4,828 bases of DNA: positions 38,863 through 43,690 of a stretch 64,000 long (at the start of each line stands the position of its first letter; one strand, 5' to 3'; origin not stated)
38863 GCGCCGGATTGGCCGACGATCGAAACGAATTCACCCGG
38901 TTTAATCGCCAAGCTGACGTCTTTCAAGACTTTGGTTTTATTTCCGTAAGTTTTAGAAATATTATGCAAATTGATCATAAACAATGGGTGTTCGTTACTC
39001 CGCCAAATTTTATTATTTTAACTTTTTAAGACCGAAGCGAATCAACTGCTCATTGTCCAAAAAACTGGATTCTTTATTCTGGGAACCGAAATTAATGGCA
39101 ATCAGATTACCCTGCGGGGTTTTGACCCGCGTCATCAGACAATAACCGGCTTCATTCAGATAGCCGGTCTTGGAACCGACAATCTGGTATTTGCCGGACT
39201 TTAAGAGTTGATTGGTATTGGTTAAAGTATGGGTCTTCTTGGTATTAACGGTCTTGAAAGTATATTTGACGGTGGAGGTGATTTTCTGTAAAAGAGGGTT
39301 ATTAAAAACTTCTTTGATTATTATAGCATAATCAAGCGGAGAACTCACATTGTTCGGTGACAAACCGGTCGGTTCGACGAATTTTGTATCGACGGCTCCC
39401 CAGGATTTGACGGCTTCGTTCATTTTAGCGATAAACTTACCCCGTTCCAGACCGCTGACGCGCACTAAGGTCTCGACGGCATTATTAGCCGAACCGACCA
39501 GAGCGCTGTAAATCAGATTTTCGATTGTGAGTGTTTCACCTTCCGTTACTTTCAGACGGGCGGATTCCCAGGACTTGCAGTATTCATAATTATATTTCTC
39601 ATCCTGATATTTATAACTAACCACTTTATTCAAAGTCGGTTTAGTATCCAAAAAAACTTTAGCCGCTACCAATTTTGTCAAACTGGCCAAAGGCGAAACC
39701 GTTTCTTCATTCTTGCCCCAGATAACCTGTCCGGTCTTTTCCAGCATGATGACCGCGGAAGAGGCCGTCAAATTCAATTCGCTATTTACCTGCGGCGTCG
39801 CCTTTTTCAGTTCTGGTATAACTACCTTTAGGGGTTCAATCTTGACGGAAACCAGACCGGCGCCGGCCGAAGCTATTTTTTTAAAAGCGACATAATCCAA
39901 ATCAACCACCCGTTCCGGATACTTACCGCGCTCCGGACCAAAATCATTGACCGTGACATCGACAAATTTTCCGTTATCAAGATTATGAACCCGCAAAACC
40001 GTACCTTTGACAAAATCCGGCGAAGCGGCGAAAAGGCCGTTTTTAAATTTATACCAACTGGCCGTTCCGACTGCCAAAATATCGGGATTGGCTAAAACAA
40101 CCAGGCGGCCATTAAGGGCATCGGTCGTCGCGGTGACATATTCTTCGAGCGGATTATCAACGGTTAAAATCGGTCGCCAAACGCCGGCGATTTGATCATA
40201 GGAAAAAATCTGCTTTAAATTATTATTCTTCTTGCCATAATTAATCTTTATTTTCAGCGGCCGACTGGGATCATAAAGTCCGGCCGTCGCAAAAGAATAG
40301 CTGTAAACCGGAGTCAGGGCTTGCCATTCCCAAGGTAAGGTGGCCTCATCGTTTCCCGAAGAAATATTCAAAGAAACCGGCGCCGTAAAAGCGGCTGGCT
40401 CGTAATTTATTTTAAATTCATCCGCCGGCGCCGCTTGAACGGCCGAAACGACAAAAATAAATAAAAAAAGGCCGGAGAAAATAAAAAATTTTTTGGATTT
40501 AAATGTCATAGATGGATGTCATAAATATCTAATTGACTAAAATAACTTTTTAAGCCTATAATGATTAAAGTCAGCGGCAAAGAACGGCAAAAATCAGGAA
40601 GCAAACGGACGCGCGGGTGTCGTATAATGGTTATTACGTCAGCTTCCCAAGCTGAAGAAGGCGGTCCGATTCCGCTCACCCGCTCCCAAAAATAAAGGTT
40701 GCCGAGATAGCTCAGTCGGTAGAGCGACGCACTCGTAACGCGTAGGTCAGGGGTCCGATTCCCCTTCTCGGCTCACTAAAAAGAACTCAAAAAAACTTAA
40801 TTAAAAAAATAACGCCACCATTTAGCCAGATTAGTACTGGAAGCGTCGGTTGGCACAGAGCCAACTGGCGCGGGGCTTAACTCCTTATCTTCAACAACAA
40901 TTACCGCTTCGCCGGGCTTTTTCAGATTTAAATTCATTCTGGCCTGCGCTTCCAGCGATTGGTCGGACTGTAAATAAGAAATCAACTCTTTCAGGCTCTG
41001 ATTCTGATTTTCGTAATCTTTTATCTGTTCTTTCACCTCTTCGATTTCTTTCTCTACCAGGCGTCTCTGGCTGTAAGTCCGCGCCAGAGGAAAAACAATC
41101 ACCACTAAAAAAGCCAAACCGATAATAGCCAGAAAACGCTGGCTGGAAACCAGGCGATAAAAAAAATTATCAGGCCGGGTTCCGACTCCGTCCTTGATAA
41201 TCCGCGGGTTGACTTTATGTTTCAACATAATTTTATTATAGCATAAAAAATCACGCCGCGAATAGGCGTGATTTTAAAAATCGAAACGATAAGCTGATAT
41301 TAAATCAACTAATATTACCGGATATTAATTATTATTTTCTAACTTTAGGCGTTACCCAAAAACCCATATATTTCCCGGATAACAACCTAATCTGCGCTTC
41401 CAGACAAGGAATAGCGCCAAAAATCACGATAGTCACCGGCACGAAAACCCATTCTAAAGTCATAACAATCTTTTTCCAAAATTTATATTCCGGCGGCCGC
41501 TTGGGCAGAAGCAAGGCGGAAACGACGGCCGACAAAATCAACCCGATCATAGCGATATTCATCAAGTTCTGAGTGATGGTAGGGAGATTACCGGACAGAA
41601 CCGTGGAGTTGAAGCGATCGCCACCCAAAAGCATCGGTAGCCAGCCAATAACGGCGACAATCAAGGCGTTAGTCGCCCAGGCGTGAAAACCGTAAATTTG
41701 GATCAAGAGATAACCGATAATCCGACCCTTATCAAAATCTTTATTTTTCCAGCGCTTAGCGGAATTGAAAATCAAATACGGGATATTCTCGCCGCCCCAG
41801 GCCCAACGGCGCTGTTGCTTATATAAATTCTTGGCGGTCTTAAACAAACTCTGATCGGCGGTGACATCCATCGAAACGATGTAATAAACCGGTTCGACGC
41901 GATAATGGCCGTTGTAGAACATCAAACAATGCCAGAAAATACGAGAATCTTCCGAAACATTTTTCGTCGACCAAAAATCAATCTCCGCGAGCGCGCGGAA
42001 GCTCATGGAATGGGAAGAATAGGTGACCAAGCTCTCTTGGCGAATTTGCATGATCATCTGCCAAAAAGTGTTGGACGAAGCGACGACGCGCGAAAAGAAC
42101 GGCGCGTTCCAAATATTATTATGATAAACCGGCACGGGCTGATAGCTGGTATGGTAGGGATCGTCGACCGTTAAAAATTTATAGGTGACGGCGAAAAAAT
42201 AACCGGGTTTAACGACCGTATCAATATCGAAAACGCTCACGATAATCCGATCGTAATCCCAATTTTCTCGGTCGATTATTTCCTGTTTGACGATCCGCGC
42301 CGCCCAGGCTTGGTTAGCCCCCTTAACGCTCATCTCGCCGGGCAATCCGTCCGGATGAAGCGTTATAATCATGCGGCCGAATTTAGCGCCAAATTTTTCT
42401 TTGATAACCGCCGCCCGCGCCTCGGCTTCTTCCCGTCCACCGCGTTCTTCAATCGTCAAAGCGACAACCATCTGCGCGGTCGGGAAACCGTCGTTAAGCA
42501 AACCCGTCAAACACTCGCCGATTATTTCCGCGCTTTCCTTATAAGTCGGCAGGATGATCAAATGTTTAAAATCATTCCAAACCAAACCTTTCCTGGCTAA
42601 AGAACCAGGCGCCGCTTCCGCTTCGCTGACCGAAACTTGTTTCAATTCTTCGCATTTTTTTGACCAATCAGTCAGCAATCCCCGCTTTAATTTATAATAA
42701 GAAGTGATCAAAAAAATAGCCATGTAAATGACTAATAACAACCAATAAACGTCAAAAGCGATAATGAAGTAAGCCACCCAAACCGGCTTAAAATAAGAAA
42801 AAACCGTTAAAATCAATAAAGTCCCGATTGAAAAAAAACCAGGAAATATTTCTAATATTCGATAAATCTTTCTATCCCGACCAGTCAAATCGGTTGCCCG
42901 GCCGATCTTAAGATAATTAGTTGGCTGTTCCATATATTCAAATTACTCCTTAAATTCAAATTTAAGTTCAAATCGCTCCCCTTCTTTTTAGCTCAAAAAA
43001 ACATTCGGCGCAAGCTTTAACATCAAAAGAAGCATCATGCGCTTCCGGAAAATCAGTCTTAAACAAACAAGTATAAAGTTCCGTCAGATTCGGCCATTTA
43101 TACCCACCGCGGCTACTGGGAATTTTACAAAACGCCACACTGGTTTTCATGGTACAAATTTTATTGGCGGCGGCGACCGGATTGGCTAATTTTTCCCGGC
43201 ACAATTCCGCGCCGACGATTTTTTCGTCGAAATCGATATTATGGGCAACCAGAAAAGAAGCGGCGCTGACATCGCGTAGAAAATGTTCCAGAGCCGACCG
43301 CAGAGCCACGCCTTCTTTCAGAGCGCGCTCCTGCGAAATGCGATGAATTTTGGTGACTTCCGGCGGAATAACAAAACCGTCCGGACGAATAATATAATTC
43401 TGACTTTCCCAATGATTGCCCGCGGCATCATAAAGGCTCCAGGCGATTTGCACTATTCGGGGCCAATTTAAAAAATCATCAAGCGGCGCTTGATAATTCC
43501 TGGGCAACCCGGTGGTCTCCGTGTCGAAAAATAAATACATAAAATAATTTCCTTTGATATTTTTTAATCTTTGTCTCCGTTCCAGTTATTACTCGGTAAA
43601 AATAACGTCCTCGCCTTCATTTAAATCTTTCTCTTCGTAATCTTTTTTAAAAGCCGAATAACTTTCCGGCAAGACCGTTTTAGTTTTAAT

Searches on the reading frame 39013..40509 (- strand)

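Call 70: search_protein_families(library=pfam, proteins=[window:39013-40509:-], max_evalue=0.00001)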
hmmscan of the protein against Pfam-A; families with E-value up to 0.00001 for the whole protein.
window:39013-40509:- (498 aa): 2 families
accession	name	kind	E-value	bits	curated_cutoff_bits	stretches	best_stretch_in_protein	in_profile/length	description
PF00768.25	Peptidase_S11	-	1.1e-38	133.6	27.6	1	242-477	5-238/239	D-alanyl-D-alanine carboxypeptidase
PF03330.24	DPBB_1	-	1.1e-08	35.6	28.8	1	160-224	25-83/83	Lytic transglycolase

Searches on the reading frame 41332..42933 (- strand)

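Call 70: search_protein_families(library=pfam, proteins=[window:41332-42933:-], max_evalue=0.00001)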
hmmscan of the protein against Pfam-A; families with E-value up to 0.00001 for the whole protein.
window:41332-42933:- (533 aa): 1 family
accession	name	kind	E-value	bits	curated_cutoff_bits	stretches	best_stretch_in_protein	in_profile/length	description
PF13632.12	Glyco_trans_2_3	-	5.3e-07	30.1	27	1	232-433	2-161/198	Glycosyl transferase family group 2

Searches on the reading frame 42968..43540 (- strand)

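Call 70: search_protein_families(library=pfam, proteins=[window:42968-43540:-], max_evalue=0.00001)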
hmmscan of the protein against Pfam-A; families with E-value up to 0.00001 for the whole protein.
window:42968-43540:- (190 aa): 1 family
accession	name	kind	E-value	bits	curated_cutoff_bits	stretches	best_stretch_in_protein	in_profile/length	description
PF00929.31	RNase_T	-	4.2e-09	37.6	24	1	3-181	1-164/164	Exonuclease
